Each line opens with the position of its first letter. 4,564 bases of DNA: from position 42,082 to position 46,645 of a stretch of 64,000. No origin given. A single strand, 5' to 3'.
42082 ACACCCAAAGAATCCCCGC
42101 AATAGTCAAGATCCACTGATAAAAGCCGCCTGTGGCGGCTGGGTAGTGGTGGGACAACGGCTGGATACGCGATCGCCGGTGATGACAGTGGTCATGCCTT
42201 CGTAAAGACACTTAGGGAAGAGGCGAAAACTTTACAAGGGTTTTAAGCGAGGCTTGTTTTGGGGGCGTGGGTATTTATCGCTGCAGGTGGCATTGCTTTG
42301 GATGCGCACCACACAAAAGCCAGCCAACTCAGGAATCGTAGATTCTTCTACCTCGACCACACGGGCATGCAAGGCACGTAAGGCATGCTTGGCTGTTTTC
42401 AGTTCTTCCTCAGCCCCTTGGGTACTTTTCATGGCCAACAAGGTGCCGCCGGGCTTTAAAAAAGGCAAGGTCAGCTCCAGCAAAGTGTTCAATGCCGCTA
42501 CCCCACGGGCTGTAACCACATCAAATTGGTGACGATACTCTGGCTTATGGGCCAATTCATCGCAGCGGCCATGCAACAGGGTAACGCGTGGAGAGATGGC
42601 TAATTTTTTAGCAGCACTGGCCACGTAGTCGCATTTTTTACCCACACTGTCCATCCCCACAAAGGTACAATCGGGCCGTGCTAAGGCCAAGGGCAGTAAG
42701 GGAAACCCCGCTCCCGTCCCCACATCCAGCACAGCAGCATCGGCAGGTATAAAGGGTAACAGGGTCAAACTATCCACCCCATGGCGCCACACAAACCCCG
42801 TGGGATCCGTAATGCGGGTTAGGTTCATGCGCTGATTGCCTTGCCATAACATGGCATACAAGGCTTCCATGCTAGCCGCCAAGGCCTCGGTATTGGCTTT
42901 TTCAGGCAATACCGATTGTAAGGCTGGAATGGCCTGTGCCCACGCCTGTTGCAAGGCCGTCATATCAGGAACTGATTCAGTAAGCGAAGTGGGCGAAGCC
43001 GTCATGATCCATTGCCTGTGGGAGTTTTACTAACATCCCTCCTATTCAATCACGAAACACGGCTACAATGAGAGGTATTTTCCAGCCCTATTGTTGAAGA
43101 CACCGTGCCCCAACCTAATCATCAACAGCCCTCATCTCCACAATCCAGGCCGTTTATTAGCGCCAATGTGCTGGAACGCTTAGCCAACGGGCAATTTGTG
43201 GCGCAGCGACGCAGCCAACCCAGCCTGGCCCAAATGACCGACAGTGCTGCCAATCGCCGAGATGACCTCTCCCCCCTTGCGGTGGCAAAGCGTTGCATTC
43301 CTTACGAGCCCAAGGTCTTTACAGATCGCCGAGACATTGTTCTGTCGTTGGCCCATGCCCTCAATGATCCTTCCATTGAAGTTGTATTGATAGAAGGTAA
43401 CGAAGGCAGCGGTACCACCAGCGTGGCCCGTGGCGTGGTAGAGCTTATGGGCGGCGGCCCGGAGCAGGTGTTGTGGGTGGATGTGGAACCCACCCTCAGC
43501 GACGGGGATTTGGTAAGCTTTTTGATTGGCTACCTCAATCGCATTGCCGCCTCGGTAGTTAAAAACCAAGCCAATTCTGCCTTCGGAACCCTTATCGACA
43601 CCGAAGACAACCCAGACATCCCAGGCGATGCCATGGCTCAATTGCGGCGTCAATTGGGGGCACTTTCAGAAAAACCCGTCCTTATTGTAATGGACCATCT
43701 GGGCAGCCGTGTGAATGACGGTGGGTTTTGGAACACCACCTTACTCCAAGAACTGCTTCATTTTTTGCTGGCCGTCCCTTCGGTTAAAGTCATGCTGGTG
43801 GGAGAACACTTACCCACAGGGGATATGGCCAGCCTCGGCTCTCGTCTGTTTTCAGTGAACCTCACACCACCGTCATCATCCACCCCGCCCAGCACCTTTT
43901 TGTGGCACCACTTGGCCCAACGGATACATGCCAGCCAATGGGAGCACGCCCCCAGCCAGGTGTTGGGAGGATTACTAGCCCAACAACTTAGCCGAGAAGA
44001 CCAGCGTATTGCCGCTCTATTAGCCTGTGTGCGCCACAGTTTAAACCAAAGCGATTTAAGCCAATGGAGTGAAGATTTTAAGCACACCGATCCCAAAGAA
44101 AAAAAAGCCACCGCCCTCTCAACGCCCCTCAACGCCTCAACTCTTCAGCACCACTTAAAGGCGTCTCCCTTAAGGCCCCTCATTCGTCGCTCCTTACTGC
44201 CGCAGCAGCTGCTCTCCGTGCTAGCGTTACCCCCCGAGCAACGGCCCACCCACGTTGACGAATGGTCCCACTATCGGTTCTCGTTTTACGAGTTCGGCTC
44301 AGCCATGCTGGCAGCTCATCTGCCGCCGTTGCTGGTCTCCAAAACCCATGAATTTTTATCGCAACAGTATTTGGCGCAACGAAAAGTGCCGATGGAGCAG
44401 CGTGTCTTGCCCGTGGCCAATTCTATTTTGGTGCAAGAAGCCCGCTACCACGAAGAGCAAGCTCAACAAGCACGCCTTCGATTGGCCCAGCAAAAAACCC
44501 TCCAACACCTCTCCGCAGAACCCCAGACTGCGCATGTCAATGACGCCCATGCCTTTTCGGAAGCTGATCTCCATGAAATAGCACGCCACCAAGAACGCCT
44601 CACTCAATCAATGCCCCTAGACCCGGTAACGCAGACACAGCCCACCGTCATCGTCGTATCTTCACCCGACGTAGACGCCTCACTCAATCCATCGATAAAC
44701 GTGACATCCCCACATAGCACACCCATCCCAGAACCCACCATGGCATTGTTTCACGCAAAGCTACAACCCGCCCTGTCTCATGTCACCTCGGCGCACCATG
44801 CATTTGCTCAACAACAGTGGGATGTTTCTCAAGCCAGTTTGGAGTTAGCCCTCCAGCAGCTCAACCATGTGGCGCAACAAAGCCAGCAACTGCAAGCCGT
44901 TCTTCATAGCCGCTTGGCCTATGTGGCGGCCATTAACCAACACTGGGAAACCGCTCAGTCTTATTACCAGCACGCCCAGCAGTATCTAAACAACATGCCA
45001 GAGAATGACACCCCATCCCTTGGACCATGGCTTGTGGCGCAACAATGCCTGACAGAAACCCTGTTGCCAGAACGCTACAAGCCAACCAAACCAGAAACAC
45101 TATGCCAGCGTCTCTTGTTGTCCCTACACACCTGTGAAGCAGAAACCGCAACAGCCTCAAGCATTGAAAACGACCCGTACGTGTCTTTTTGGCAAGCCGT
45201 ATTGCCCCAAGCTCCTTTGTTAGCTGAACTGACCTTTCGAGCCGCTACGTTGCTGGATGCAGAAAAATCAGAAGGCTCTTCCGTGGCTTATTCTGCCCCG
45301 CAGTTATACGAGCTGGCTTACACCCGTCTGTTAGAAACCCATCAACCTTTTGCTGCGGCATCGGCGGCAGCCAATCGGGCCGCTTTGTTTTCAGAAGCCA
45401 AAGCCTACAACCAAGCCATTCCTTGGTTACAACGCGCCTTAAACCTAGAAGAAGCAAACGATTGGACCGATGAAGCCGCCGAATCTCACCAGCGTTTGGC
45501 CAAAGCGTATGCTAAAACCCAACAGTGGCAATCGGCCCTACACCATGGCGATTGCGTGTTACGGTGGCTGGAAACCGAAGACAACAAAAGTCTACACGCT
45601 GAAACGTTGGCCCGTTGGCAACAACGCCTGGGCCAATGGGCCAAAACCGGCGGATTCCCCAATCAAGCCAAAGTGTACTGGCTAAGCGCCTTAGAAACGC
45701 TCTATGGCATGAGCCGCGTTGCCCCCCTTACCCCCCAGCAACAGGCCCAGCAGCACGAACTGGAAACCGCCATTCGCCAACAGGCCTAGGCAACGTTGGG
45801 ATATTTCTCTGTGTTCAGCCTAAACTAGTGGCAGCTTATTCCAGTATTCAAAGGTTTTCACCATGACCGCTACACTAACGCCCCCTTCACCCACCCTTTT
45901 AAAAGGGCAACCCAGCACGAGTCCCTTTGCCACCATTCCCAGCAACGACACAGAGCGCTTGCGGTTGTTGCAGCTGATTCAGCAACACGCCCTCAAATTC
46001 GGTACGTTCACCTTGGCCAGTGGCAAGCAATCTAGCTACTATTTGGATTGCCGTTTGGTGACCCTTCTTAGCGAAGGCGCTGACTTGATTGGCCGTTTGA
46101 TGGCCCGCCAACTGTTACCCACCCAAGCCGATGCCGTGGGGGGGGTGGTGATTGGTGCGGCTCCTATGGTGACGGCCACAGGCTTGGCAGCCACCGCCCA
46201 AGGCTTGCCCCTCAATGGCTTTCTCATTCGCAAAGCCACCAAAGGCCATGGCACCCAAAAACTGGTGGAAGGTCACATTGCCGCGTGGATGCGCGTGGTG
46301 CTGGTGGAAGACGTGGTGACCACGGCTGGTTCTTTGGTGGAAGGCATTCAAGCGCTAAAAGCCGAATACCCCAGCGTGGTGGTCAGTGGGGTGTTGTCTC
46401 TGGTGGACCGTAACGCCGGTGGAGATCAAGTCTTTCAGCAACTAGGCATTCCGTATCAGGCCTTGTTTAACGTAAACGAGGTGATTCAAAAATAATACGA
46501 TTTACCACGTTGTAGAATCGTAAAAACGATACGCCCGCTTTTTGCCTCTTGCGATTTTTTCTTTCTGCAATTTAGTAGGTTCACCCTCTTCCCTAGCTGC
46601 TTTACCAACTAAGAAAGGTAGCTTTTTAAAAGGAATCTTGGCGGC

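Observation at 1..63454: Recurrent N-terminal 'x-F-G' motif in unrelated hypothetical proteins: possible export or targeting signal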

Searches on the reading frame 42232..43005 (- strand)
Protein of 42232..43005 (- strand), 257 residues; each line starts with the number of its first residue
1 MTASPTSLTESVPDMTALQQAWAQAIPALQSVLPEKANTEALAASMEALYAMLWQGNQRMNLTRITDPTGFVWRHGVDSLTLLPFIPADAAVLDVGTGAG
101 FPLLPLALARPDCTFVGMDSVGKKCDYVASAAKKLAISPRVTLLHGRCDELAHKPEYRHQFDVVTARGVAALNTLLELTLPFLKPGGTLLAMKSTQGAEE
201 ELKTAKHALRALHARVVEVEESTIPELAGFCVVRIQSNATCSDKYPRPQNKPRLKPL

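Call 21: search_protein_families(library=pfam, proteins=[window:42232-43005:-], max_evalue=0.001)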
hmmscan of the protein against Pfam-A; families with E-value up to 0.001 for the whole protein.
window:42232-43005:- (257 aa): 7 families
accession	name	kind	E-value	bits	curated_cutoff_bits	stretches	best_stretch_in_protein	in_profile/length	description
PF02527.21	GidB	-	3.1e-38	131.4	27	1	44-221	3-175/184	rRNA small subunit methyltransferase G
PF13847.12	Methyltransf_31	-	2.8e-09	37.2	27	1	89-202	4-118/145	Methyltransferase domain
PF13649.12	Methyltransf_25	-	4.3e-07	31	27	1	92-187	1-97/97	Methyltransferase domain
PF24675.1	NpmA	-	3e-05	23.9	60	1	89-133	24-68/214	16S rRNA (adenine(1408)-N(1))-methyltransferase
PF08242.18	Methyltransf_12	-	7e-05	23.9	30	1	93-188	1-97/98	Methyltransferase domain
PF08241.18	Methyltransf_11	-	0.00031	21.8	21.2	1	93-189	1-93/95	Methyltransferase domain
PF02390.23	Methyltransf_4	-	0.00045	20.2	24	1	91-136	4-49/173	Putative methyltransferase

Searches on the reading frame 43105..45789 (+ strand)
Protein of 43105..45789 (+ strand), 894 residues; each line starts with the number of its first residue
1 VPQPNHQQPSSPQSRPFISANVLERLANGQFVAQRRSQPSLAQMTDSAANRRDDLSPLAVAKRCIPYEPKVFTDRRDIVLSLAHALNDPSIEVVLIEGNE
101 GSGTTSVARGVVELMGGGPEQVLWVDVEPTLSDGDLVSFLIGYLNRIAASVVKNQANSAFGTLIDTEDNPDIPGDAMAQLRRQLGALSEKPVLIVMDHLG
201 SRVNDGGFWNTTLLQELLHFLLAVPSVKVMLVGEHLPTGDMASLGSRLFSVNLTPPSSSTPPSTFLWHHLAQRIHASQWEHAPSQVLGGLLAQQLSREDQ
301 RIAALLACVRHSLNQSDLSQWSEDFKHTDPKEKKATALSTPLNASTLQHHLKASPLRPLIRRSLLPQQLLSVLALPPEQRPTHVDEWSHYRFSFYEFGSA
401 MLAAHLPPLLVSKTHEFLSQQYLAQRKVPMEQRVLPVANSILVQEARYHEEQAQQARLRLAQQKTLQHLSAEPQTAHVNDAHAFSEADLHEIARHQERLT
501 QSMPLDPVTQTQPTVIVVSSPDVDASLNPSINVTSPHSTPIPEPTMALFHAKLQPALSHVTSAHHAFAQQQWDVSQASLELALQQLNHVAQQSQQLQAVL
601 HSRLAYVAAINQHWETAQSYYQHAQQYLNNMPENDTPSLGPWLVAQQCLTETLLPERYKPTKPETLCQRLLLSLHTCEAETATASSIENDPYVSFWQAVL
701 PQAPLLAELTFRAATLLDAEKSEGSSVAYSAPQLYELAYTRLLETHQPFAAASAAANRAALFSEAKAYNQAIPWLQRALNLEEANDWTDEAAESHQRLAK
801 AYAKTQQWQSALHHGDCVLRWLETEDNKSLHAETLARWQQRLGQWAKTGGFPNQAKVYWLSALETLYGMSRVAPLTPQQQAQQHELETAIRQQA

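Call 21: search_protein_families(library=pfam, proteins=[window:43105-45789:+], max_evalue=0.001)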
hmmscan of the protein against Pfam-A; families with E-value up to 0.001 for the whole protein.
window:43105-45789:+ (894 aa): 1 family
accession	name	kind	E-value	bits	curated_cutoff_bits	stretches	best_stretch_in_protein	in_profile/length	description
PF13191.12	AAA_16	-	0.00051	21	32.6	1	79-227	12-161/167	AAA ATPase domain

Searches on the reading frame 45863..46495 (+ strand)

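Call 21: search_protein_families(library=pfam, proteins=[window:45863-46495:+], max_evalue=0.001)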
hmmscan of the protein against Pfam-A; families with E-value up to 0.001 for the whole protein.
window:45863-46495:+ (210 aa): 1 family
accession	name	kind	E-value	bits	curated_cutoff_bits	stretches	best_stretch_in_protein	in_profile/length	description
PF00156.33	Pribosyltran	-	8.9e-07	28.8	26.3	1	112-186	51-129/158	Phosphoribosyl transferase domain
